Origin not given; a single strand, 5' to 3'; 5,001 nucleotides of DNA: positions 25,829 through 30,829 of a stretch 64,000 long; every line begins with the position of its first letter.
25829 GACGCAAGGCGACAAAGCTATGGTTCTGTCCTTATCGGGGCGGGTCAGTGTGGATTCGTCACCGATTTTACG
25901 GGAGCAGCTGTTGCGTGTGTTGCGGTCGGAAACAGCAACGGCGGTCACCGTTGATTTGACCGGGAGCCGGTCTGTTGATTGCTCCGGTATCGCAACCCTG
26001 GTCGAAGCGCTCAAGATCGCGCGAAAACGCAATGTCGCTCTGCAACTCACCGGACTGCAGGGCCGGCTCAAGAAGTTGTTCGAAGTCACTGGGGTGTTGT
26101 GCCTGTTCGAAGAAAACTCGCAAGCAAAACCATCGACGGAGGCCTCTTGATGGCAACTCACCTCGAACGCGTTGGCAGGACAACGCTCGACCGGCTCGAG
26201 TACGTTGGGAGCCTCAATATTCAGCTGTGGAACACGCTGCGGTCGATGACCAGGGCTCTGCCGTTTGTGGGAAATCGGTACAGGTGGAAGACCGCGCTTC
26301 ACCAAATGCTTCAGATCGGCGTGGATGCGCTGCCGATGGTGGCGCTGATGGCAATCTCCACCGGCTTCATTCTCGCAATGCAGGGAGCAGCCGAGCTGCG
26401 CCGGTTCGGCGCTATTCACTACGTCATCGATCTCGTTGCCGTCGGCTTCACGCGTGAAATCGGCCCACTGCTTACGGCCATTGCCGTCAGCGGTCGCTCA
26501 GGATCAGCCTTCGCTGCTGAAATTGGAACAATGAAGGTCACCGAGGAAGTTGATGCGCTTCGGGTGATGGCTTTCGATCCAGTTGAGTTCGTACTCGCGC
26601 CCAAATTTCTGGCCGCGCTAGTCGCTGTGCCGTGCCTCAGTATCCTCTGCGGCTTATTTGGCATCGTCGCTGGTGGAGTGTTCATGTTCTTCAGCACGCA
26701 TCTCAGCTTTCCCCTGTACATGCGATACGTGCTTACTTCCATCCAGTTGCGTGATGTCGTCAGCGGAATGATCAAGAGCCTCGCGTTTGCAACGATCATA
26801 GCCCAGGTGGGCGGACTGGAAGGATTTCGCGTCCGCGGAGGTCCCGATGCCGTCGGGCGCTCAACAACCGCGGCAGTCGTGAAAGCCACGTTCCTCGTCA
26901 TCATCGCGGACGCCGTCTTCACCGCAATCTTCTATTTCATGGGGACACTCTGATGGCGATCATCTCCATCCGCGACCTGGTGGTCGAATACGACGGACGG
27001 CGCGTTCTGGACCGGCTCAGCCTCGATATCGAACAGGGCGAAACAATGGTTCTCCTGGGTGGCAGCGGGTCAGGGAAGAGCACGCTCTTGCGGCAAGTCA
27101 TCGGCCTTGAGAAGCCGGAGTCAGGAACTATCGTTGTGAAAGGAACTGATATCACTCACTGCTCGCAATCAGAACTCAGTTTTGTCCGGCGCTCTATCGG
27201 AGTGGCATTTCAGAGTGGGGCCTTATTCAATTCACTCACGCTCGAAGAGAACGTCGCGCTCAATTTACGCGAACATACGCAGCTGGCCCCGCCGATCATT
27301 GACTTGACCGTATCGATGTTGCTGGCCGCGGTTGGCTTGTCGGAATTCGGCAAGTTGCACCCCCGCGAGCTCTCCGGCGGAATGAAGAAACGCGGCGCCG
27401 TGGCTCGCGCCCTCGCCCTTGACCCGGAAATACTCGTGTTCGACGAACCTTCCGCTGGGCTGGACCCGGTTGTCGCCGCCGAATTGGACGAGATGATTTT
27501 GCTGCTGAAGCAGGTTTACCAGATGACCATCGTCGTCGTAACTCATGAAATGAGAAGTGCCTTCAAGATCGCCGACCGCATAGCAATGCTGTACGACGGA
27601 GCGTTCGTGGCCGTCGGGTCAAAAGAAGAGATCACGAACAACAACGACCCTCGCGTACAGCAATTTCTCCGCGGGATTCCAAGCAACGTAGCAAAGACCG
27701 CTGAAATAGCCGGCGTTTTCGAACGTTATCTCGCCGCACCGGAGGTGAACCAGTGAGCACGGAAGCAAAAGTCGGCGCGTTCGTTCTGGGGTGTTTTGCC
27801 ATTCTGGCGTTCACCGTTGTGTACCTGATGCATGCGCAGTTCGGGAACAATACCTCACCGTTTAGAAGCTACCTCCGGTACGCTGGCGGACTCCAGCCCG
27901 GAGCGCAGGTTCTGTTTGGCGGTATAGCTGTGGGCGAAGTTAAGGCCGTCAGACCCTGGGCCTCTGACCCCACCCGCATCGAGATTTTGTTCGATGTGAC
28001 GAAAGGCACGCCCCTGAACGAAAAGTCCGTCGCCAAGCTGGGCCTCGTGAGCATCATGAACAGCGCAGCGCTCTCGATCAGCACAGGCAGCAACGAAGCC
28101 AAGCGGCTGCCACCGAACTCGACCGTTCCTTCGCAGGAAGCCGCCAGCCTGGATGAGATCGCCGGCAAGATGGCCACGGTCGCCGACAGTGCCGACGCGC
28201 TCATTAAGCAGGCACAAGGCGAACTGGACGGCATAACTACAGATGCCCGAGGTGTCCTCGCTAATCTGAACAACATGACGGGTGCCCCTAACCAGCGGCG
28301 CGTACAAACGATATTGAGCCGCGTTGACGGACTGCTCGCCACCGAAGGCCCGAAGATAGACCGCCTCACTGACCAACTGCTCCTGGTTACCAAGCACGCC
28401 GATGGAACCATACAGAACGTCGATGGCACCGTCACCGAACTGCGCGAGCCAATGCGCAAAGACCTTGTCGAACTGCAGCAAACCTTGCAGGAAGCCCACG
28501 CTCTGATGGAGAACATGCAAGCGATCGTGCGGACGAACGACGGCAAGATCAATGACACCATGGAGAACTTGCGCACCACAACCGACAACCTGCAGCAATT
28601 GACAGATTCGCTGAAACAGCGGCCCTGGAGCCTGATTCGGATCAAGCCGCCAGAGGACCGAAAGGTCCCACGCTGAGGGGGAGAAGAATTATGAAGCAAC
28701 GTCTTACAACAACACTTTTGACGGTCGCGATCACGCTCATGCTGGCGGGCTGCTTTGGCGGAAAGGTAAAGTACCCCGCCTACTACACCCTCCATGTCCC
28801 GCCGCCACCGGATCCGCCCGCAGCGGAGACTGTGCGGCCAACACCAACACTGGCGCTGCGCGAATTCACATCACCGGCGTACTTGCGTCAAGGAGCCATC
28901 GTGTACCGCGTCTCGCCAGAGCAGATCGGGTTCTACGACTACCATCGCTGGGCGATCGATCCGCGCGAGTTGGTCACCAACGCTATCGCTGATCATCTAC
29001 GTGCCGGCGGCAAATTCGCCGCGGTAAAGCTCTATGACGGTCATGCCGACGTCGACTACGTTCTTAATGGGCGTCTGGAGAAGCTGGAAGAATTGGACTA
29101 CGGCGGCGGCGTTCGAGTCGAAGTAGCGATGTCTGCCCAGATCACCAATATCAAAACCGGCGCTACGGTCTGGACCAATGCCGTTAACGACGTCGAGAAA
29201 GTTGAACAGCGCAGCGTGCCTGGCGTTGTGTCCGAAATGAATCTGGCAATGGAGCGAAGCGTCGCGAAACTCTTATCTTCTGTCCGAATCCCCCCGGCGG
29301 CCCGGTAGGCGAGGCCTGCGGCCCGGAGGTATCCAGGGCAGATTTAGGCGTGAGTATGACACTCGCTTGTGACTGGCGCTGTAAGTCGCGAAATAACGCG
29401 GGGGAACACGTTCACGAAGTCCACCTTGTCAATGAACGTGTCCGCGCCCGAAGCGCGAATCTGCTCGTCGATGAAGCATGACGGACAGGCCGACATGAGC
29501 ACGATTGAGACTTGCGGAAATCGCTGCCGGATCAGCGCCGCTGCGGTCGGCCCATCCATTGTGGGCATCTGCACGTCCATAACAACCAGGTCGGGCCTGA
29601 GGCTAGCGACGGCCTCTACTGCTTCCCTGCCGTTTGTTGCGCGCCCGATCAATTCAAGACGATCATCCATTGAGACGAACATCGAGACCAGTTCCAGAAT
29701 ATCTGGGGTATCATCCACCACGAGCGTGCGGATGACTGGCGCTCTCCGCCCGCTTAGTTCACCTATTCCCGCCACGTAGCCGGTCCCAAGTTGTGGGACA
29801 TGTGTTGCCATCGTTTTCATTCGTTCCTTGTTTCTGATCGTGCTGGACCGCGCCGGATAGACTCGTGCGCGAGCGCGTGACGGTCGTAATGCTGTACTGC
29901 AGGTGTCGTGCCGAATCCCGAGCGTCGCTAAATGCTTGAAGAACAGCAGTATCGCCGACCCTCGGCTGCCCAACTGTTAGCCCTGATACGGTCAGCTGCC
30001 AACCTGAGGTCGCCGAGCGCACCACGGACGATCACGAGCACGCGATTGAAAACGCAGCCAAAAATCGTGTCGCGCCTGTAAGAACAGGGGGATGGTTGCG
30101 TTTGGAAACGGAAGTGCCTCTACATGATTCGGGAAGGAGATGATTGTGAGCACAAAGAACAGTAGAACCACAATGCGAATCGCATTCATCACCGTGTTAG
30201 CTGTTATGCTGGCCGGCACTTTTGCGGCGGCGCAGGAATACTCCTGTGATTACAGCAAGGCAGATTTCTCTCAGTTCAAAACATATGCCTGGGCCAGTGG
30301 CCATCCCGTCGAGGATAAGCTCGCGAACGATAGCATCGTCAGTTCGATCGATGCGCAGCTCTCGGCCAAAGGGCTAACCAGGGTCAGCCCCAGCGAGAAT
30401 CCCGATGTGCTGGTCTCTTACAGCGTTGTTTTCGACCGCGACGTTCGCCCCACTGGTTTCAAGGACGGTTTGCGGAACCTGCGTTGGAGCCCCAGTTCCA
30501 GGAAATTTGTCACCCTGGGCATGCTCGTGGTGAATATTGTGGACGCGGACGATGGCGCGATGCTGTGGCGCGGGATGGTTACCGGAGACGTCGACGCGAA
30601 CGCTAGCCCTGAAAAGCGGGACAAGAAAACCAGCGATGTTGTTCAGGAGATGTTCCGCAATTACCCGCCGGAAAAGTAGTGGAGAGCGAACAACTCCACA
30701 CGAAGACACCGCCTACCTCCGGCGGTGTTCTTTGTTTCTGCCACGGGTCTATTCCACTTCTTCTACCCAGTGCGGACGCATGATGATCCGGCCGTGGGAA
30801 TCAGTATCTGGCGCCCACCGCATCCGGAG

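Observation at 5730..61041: Shared palindrome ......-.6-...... at a fixed ~90-bp distance upstream of the sigma-54 -24 elements (candidate common enhancer)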

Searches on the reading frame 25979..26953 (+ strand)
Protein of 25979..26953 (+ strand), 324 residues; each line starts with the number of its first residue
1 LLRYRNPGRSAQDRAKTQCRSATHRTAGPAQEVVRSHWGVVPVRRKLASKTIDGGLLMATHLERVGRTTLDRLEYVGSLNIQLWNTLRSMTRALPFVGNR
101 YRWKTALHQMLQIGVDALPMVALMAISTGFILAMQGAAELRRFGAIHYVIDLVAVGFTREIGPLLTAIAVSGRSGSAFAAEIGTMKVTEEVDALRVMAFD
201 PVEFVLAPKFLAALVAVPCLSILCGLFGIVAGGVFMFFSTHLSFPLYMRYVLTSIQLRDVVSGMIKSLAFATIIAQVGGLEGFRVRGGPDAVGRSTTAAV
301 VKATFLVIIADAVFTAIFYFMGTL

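Call 7: search_protein_families(library=pfam, proteins=[window:25979-26953:+])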
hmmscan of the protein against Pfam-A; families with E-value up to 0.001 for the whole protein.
window:25979-26953:+ (324 aa): 1 family
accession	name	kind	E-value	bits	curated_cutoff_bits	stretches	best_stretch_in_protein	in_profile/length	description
PF02405.21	MlaE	-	2.3e-69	233.7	22.5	1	107-317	2-212/212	Permease MlaE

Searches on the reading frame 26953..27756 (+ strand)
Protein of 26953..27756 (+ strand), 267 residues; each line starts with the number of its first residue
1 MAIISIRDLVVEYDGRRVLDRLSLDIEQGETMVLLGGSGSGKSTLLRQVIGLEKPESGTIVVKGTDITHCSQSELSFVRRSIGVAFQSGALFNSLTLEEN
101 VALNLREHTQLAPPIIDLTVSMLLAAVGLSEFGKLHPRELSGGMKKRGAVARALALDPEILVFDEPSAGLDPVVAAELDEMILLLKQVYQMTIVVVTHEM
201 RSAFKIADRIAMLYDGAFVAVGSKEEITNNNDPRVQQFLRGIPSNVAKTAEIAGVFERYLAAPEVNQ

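Call 7: search_protein_families(library=pfam, proteins=[window:26953-27756:+])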
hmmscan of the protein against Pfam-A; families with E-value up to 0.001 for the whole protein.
window:26953-27756:+ (267 aa): 6 families
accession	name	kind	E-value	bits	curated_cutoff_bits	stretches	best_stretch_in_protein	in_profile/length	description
PF00005.33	ABC_tran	-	2.5e-32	112.8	25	1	19-167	1-136/137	ABC transporter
PF13304.12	AAA_21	-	2.3e-07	31.6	27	1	134-199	232-299/304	AAA domain, putative AbiEii toxin, Type IV TA system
PF02463.25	SMC_N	-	0.00033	20.6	40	0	33-207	28-208/220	RecF/RecN/SMC N terminal domain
PF03193.22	RsgA_GTPase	-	0.00035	20.9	30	1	16-59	94-136/174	RsgA GTPase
PF13555.12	AAA_29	-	0.00079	19.6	27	0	23-46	16-39/61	P-loop containing region of AAA domain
PF13191.12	AAA_16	-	0.00092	20.2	32.6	0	27-100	20-87/167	AAA ATPase domain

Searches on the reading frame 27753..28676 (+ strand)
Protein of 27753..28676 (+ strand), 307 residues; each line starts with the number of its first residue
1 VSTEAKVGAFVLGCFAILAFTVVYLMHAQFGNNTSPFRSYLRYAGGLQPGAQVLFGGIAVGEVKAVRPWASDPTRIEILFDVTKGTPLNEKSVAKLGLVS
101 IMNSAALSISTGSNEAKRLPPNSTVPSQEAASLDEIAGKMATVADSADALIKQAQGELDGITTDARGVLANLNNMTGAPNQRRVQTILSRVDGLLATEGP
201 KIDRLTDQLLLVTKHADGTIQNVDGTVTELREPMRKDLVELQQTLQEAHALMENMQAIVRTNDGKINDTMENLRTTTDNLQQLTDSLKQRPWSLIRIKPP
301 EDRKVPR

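Call 7: search_protein_families(library=pfam, proteins=[window:27753-28676:+])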
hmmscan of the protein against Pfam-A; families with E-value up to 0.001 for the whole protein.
window:27753-28676:+ (307 aa): 3 families
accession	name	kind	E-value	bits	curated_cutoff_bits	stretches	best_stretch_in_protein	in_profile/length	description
PF02470.25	MlaD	-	8.4e-09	36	25.1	1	35-111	3-80/81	MlaD protein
PF06103.16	DUF948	-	2.5e-06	28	37.2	0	211-284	19-88/89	Bacterial protein of unknown function (DUF948)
PF02181.28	FH2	-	0.00072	19.2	34.8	0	182-288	240-349/372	Formin Homology 2 Domain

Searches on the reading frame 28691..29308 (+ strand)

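Call 7: search_protein_families(library=pfam, proteins=[window:28691-29308:+])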
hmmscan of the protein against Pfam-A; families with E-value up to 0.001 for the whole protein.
window:28691-29308:+ (205 aa): 1 family
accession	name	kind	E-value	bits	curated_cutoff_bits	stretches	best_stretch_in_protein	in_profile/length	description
PF03886.18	ABC_trans_aux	-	2.7e-14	53.5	26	1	32-190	1-156/161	ABC-type transport auxiliary lipoprotein component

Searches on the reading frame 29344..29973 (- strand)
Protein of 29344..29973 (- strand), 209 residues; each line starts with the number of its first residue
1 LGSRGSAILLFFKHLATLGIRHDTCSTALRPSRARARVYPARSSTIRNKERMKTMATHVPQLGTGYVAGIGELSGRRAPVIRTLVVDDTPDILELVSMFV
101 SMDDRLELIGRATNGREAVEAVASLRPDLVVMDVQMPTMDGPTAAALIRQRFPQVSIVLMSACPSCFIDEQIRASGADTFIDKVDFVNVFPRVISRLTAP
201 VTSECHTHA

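Call 8: search_protein_families(library=pfam, proteins=[window:29344-29973:-])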
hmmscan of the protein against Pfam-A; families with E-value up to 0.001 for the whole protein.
window:29344-29973:- (209 aa): 1 family
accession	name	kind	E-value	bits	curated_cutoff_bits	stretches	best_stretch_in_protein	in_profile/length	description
PF00072.30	Response_reg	-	3e-19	69.6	30.2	1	84-183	2-99/111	Response regulator receiver domain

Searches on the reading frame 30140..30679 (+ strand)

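Call 8: search_protein_families(library=pfam, proteins=[window:30140-30679:+])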
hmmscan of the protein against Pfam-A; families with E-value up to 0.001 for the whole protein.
window:30140-30679:+ (179 aa): 1 family
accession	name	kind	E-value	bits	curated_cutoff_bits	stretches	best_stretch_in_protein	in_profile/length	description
PF13590.11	DUF4136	-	7.3e-30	104.8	32.8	1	37-177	4-152/152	Domain of unknown function (DUF4136)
